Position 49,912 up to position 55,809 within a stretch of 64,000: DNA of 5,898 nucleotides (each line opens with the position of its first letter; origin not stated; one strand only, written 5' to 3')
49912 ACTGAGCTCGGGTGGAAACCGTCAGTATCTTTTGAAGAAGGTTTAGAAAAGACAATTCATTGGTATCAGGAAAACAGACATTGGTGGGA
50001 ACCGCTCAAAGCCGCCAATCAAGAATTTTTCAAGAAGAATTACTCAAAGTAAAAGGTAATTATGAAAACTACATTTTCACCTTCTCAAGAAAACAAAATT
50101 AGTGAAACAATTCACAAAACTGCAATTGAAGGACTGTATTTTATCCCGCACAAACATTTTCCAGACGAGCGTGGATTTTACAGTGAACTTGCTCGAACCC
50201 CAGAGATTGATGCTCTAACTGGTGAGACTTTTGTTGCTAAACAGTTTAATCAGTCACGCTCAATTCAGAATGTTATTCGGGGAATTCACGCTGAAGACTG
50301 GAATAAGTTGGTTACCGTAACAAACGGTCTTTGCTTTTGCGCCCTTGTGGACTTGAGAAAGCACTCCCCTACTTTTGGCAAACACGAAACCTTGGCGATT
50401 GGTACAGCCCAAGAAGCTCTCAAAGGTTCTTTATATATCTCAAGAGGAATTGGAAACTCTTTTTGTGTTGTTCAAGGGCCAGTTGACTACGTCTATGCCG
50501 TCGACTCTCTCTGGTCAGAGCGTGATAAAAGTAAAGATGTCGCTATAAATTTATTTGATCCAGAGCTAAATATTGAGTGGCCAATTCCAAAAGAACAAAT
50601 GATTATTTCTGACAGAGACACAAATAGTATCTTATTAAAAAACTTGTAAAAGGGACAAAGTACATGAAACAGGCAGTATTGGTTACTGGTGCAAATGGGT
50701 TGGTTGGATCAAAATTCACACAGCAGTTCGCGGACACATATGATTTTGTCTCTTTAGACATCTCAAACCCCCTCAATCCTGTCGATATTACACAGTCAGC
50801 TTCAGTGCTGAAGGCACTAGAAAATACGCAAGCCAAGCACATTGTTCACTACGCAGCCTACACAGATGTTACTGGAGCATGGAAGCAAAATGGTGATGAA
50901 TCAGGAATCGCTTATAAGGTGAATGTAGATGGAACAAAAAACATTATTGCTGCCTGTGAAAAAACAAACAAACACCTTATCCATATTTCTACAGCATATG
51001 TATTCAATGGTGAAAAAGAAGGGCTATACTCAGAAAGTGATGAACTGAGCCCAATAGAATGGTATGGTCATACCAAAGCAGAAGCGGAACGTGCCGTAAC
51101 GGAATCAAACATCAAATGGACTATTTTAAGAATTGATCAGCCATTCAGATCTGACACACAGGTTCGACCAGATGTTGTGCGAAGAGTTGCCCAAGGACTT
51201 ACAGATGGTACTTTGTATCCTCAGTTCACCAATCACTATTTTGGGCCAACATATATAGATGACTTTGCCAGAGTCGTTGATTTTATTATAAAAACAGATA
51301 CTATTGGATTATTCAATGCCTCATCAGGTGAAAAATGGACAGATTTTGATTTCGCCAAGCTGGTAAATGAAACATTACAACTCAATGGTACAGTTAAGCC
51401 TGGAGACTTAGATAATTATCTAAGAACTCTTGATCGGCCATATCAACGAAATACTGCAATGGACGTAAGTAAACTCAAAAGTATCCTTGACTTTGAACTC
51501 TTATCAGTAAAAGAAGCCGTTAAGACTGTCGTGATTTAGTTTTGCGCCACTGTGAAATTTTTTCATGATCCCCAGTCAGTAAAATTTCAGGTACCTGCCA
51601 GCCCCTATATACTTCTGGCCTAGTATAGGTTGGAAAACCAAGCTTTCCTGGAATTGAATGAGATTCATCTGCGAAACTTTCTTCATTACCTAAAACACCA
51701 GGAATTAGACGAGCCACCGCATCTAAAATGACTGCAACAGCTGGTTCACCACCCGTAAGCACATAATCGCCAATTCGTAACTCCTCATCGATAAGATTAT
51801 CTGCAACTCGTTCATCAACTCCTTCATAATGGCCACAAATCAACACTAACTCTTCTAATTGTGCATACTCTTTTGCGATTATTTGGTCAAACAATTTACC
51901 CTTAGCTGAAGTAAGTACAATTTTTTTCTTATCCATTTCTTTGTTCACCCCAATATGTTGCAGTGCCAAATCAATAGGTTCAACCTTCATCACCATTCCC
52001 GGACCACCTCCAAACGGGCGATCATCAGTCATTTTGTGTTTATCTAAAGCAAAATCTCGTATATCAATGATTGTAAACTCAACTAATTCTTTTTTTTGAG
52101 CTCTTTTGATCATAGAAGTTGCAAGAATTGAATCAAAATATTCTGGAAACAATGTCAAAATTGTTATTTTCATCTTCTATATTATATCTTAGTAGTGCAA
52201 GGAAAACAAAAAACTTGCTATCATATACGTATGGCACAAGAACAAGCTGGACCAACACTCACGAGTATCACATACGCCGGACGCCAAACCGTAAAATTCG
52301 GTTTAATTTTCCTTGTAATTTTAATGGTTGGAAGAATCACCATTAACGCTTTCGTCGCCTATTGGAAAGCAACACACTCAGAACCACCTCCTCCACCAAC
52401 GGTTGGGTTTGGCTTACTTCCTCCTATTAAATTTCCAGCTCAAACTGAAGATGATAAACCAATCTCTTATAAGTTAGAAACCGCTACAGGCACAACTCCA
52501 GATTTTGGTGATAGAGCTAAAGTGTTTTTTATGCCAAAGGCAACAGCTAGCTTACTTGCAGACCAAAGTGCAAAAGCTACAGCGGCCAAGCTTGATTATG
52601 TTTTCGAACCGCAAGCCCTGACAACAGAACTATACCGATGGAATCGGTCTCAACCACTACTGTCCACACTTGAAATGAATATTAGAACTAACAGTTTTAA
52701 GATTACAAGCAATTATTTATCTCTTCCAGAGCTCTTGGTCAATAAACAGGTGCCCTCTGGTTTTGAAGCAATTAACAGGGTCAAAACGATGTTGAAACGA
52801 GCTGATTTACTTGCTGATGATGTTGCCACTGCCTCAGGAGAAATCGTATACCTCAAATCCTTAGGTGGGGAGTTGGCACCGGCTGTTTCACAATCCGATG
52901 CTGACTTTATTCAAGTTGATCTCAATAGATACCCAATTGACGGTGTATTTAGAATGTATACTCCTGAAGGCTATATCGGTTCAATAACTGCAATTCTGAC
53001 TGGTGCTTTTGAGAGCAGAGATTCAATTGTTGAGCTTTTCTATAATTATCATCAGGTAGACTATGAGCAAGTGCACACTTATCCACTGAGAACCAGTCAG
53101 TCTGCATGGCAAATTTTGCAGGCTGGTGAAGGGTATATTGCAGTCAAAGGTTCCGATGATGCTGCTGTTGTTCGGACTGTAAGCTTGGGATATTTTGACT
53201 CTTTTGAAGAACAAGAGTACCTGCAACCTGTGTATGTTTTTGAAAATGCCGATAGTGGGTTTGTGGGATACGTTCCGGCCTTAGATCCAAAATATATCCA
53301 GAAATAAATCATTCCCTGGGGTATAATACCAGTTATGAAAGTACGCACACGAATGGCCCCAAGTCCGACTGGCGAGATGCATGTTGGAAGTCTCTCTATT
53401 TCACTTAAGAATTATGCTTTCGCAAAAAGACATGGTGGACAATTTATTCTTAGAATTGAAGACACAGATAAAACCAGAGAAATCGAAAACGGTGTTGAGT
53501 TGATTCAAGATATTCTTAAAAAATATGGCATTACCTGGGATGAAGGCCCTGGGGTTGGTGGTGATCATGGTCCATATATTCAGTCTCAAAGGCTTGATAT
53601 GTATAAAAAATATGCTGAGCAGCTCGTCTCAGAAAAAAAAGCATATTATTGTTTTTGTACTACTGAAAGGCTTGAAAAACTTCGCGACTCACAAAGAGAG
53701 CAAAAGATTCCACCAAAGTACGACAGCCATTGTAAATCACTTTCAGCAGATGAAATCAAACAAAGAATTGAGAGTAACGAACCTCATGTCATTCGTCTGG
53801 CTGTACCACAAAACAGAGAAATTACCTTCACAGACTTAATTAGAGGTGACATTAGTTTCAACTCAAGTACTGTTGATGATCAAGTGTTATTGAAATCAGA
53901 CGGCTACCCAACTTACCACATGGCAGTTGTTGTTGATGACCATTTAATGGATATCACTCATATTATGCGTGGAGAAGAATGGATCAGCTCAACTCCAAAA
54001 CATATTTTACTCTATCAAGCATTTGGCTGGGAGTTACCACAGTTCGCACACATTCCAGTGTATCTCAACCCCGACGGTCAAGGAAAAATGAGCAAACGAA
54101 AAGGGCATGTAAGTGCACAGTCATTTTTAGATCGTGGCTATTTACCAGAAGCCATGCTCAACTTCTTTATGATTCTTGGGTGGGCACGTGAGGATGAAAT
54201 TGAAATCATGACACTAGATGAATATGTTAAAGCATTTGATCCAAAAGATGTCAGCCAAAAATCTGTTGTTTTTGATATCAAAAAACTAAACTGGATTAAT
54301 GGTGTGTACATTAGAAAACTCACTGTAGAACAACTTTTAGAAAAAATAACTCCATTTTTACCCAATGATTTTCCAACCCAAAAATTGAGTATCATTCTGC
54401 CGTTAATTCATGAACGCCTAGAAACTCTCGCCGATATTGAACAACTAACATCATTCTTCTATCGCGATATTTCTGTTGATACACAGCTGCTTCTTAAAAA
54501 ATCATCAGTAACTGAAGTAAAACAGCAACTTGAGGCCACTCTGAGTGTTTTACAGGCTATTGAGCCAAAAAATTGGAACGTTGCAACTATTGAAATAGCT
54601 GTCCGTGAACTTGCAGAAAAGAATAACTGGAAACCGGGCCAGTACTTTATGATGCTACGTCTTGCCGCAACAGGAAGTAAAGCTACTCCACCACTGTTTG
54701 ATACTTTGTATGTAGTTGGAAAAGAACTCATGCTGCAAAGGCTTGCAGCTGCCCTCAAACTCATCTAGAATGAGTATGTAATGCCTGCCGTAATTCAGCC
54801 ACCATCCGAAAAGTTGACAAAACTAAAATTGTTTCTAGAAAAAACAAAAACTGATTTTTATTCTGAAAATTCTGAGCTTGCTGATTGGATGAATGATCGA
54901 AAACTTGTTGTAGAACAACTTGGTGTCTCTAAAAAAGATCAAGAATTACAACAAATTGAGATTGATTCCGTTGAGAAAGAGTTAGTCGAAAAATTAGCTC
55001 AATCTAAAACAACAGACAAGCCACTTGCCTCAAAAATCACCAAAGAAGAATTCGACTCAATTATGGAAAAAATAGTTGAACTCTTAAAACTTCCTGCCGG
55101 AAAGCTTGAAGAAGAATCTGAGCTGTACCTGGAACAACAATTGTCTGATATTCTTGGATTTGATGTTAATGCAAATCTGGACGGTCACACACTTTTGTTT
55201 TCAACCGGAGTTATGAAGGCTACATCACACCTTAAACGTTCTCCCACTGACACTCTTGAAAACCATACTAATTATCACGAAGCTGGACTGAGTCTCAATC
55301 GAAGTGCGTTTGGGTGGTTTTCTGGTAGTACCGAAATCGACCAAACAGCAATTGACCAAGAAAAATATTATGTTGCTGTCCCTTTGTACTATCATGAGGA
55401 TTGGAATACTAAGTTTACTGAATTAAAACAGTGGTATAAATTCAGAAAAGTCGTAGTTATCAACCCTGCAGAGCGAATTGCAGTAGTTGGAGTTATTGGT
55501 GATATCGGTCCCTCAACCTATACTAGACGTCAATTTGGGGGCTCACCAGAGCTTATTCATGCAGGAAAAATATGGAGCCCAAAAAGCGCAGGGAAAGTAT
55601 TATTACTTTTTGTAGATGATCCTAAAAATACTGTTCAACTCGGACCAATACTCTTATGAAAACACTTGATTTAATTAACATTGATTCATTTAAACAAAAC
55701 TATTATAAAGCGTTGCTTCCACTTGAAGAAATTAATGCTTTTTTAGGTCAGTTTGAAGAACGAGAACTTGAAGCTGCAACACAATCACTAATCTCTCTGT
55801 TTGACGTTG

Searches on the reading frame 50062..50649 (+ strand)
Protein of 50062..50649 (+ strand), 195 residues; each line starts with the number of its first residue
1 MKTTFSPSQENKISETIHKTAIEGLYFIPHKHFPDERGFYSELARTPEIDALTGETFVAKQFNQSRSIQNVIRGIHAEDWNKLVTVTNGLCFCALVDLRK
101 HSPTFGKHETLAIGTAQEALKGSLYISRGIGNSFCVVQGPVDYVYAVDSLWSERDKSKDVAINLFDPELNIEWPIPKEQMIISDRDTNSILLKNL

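Call 21: search_protein_families(library=pfam, proteins=[window:50062-50649:+], max_evalue=0.001)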
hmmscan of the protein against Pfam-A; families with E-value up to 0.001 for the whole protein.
window:50062-50649:+ (195 aa): 1 family
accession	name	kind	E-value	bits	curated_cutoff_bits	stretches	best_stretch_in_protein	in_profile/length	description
PF00908.23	dTDP_sugar_isom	-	9.6e-35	120.2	27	1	19-193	1-167/168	dTDP-4-dehydrorhamnose 3,5-epimerase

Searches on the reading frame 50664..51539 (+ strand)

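Call 21: search_protein_families(library=pfam, proteins=[window:50664-51539:+], max_evalue=0.001)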
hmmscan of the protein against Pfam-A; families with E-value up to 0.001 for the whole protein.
window:50664-51539:+ (291 aa): 7 families
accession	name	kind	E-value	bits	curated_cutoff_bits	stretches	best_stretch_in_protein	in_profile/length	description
PF04321.23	RmlD_sub_bind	-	2.1e-49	168.6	27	1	5-290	3-282/287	RmlD substrate binding domain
PF01370.27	Epimerase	-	1.7e-20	73.9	20.9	1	5-211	1-227/240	NAD dependent epimerase/dehydratase family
PF16363.11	GDP_Man_Dehyd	-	6.5e-14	52.6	27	1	37-278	56-320/332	GDP-mannose 4,6 dehydratase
PF01073.25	3Beta_HSD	-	1e-13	51.4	22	1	31-149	44-161/280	3-beta hydroxysteroid dehydrogenase/isomerase family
PF07993.18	NAD_binding_4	-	6e-09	35.9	20.1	1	55-157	87-204/258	Male sterility protein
PF13460.12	NAD_binding_10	-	1.7e-08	35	27.2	1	9-158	1-144/184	NAD(P)H-binding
PF02719.21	Polysacc_synt_2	-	2.3e-07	30.8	20.2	1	41-111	62-129/293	Polysaccharide biosynthesis protein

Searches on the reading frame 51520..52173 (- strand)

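Call 21: search_protein_families(library=pfam, proteins=[window:51520-52173:-], max_evalue=0.001)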
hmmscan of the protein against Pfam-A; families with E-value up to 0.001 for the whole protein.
window:51520-52173:- (217 aa): 1 family
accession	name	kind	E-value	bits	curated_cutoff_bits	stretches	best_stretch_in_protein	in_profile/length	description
PF01746.26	tRNA_m1G_MT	-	6.4e-55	186.4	27.3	1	23-215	2-187/195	tRNA (Guanine-1)-methyltransferase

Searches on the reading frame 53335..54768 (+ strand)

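Call 22: search_protein_families(library=pfam, proteins=[window:53335-54768:+], max_evalue=0.001)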
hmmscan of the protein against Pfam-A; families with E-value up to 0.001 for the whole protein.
window:53335-54768:+ (477 aa): 2 families
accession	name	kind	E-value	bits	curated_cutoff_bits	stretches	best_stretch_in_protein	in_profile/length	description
PF00749.27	tRNA-synt_1c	-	1.2e-104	350.1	23.4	1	2-320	1-314/314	tRNA synthetases class I (E and Q), catalytic domain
PF19269.4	Anticodon_2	-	4.7e-28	98.8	23.6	1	333-474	1-141/141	Anticodon binding domain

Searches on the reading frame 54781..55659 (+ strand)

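Call 22: search_protein_families(library=pfam, proteins=[window:54781-55659:+], max_evalue=0.001)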
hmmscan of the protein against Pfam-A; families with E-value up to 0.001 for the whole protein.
window:54781-55659:+ (292 aa): 0 families

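Call 79: search_protein_families(library=pfam, proteins=[window:54781-55659:+], max_evalue=1)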
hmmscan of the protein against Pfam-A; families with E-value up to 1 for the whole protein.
window:54781-55659:+ (292 aa): 1 family
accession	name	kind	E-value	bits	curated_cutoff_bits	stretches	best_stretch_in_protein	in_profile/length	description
PF11111.15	CENP-M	-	0.082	12.7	25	1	59-119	109-169/174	Centromere protein M (CENP-M)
